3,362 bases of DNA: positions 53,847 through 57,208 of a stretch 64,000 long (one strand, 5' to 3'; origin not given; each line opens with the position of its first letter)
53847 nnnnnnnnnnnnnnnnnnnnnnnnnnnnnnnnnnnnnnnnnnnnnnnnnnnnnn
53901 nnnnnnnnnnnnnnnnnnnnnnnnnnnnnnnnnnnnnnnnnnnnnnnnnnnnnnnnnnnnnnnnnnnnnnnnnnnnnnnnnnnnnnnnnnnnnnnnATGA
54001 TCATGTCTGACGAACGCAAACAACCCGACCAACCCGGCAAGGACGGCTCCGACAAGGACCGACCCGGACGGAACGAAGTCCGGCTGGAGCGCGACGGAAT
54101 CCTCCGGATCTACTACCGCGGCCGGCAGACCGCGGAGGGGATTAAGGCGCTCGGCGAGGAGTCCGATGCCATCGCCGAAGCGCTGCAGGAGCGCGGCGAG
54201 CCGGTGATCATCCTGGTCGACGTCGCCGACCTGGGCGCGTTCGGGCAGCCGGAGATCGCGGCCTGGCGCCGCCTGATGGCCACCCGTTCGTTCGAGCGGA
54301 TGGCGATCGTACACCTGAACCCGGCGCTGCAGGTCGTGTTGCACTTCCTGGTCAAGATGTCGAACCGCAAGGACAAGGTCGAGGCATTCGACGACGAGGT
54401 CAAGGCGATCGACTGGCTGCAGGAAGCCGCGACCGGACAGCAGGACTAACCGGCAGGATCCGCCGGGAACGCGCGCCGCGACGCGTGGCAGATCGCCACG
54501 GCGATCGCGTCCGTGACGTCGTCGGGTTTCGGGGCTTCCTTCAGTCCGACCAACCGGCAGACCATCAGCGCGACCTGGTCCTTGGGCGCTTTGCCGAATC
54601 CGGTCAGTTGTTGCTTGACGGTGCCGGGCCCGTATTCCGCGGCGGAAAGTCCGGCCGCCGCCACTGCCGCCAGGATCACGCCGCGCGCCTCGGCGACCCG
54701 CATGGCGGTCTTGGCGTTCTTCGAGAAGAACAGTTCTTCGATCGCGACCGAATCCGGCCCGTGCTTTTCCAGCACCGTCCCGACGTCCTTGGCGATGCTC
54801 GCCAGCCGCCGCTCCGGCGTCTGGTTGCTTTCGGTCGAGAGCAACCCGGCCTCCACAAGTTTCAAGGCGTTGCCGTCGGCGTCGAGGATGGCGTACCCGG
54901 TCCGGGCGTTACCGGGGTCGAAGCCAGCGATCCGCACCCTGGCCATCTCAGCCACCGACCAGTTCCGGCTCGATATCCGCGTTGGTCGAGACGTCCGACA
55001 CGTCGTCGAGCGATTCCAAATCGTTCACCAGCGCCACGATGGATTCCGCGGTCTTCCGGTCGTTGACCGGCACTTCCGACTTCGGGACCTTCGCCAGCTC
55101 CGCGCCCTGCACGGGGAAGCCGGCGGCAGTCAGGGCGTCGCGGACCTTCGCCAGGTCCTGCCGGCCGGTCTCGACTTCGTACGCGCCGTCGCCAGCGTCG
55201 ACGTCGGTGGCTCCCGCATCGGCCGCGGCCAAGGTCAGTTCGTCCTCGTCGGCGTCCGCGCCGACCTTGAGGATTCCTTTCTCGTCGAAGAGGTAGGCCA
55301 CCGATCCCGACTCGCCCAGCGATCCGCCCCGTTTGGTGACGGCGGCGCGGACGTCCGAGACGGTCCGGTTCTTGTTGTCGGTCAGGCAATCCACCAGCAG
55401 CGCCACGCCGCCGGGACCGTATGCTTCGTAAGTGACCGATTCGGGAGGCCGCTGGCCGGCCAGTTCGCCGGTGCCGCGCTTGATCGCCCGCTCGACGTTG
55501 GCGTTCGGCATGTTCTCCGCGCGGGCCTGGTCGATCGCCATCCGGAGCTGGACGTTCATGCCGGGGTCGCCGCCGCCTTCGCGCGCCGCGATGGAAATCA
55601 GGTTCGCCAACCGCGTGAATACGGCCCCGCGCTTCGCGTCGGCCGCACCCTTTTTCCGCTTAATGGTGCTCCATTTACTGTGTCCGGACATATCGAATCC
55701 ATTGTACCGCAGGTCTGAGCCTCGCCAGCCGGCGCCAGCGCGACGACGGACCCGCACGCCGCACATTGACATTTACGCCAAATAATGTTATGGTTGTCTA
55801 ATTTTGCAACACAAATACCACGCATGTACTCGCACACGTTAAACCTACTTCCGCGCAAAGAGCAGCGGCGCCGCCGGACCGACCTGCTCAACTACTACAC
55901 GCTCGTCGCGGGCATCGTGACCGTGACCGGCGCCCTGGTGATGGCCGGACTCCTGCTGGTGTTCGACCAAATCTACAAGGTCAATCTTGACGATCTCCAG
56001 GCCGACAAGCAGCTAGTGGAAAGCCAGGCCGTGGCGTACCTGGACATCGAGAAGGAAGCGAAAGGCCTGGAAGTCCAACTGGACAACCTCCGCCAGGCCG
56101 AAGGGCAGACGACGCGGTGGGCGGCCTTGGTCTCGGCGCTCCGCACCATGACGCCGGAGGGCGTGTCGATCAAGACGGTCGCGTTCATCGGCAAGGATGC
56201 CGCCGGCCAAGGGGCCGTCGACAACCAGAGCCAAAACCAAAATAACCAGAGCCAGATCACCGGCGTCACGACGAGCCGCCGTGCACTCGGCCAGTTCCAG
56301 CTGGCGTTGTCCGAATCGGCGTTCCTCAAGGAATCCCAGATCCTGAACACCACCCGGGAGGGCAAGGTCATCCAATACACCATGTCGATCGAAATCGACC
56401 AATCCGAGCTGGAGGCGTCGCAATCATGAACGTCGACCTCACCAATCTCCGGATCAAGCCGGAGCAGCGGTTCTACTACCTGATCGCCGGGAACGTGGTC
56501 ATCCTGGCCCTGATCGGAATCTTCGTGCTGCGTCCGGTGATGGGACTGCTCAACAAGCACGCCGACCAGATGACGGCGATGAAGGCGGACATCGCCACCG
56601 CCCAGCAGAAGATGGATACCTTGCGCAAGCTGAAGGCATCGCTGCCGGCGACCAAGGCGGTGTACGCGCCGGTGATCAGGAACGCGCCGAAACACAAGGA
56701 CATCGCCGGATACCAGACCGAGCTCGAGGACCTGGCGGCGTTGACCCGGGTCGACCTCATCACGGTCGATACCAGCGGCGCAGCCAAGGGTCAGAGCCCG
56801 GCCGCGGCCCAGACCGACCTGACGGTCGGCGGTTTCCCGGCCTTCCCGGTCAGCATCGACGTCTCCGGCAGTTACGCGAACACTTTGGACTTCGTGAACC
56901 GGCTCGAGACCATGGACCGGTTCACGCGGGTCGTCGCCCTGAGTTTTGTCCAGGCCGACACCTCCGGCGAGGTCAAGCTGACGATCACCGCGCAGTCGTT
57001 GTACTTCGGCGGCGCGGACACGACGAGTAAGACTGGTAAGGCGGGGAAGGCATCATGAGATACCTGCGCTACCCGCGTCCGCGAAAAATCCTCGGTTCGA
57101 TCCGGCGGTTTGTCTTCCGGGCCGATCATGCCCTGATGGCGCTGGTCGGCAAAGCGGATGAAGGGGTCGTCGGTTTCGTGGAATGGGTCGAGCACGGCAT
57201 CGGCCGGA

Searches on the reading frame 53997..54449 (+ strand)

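Call 17: search_protein_families(library=pfam, proteins=[window:53997-54449:+], max_evalue=0.001)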
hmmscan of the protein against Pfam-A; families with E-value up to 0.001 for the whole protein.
window:53997-54449:+ (150 aa): 2 families
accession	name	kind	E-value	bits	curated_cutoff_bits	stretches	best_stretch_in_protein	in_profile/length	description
PF11964.13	SpoIIAA-like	-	3.4e-07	31.4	25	1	35-142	1-106/106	SpoIIAA-like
PF25056.1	DUF7793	-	4.6e-05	23.8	26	1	96-143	64-111/113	Domain of unknown function (DUF7793)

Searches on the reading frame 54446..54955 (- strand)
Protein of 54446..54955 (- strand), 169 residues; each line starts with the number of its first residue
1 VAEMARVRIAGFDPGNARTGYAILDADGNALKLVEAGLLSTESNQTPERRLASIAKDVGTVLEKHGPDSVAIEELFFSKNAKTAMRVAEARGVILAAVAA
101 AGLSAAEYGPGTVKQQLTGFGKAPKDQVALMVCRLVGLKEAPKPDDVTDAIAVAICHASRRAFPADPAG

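Call 17: search_protein_families(library=pfam, proteins=[window:54446-54955:-], max_evalue=0.001)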
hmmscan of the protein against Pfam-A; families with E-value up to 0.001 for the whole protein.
window:54446-54955:- (169 aa): 1 family
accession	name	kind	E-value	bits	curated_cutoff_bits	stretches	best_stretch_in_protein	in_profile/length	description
PF02075.23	RuvC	-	5.3e-46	156.6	22.2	1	9-157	1-148/148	Crossover junction endodeoxyribonuclease RuvC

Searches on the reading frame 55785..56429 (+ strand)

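Call 17: search_protein_families(library=pfam, proteins=[window:55785-56429:+], max_evalue=0.001)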
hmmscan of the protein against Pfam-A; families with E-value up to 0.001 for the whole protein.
window:55785-56429:+ (214 aa): 1 family
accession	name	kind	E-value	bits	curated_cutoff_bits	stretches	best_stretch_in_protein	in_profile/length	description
PF05137.18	PilN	-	1.3e-05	25.6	22.8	1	115-203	2-77/78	Fimbrial assembly protein (PilN)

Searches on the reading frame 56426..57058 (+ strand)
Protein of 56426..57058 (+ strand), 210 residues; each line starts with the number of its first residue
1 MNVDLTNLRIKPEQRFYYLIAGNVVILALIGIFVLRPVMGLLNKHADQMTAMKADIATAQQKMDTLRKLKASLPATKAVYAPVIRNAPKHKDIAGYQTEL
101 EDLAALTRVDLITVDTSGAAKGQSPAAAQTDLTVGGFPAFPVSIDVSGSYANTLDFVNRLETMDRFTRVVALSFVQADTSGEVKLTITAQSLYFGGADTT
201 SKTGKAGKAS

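Call 17: search_protein_families(library=pfam, proteins=[window:56426-57058:+], max_evalue=0.001)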
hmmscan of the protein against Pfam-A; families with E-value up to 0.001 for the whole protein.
window:56426-57058:+ (210 aa): 2 families
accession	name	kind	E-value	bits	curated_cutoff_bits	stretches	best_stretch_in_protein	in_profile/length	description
PF04350.18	PilO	-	4.2e-09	37.1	22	1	42-190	1-139/145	Pilus assembly protein, PilO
PF04612.17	T2SSM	-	0.00092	19.9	27.8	0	18-83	19-87/160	Type II secretion system (T2SS), protein M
